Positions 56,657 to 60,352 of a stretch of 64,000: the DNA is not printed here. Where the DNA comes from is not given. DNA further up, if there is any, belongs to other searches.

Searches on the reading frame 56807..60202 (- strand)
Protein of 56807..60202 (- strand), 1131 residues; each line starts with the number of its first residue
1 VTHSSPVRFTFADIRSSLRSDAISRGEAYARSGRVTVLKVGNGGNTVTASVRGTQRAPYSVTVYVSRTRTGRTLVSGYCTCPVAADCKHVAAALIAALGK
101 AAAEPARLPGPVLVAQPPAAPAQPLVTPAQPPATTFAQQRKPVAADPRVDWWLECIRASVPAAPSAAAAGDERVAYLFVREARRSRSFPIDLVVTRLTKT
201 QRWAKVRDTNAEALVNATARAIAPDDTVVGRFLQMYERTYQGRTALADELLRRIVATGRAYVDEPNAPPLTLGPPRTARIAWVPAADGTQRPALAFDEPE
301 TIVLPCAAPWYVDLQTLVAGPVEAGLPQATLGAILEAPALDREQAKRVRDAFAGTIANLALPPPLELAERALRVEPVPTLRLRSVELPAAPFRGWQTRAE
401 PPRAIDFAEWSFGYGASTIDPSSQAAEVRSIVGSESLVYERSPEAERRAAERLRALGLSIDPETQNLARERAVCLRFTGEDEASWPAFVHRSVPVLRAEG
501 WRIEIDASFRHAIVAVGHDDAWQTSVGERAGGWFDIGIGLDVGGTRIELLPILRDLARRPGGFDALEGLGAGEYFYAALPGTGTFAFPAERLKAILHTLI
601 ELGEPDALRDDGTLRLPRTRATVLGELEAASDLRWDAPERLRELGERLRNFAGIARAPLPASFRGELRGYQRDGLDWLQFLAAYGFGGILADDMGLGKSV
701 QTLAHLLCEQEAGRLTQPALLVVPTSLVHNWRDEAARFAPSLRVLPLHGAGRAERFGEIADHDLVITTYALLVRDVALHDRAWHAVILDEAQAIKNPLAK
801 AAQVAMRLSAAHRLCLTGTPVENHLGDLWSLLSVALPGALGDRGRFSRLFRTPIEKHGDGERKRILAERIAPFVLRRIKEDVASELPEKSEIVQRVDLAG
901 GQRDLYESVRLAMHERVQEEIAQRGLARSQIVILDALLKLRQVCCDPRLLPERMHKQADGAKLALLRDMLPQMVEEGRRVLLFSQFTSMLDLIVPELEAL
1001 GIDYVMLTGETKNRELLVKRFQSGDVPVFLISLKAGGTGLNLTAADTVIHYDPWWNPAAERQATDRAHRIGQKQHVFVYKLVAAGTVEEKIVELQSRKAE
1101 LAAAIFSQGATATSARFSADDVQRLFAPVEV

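Call 37: search_protein_families(library=pfam, proteins=[window:56807-60202:-])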
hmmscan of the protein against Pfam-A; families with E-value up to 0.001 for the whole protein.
window:56807-60202:- (1131 aa): 2 families
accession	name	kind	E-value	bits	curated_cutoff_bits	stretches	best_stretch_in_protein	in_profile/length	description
PF00176.29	SNF2-rel_dom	-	3e-66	223.9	24.9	1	670-949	1-290/290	SNF2-related domain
PF00271.37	Helicase_C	-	4.1e-23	82.2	23.5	1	962-1071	2-110/110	Helicase conserved C-terminal domain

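Call 74: search_protein_families(library=padloc, proteins=[window:56807-60202:-])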
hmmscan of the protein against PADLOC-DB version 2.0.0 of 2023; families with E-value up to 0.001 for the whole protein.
window:56807-60202:- (1131 aa): 34 families (the best 25 are shown)
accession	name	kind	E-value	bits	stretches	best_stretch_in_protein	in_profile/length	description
PDLC02842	DpdE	-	1.1e-208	693.7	1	467-1129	496-1174/1176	DpdE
PDLC02851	DpdE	-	1.6e-126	421.5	2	646-1126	578-1054/1055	DpdE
PDLC02850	DpdE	-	6.8e-121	403.2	1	643-1127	782-1261/1282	DpdE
PDLC02849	DpdE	-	2.3e-118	394.6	1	420-1114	187-843/857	DpdE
PDLC02845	DpdE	-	3.4e-113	377.6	1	660-1108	837-1275/1293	DpdE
PDLC00633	ZorD1|ZorD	-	3.2e-109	364.4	1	652-1105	429-884/908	"SWI2/SNF2 helicase, Mrr-like nuclease"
PDLC00632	ZorD1|ZorD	-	1.2e-91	306.3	2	760-1121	714-1095/1101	"SWI2/SNF2 helicase, Mrr-like nuclease"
PDLC00629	ZorD1|ZorD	-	8.6e-89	296.7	1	654-1084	470-927/1012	"SWI2/SNF2 helicase, Mrr-like nuclease"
PDLC00631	ZorD1|ZorD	-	3.7e-79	264.7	1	667-1102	442-906/1071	"SWI2/SNF2 helicase, Mrr-like nuclease"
PDLC00634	ZorD1|ZorD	-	4.9e-78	261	1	657-1083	485-938/1208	"SWI2/SNF2 helicase, Mrr-like nuclease"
PDLC02848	DpdE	-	6.2e-74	247.4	1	643-993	334-679/856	DpdE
PDLC00628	ZorD1|ZorD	-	2.1e-63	212.5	1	659-1087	505-946/1171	"SWI2/SNF2 helicase, Mrr-like nuclease"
PDLC00627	ZorD1|ZorD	-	5.4e-63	211.3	2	761-1080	606-959/1006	"SWI2/SNF2 helicase, Mrr-like nuclease"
PDLC02854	DpdE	-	4.9e-57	191.5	2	761-1109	701-1065/1083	DpdE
PDLC00630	ZorD1|ZorD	-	3.8e-38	129.5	3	763-949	269-463/817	"SWI2/SNF2 helicase, Mrr-like nuclease"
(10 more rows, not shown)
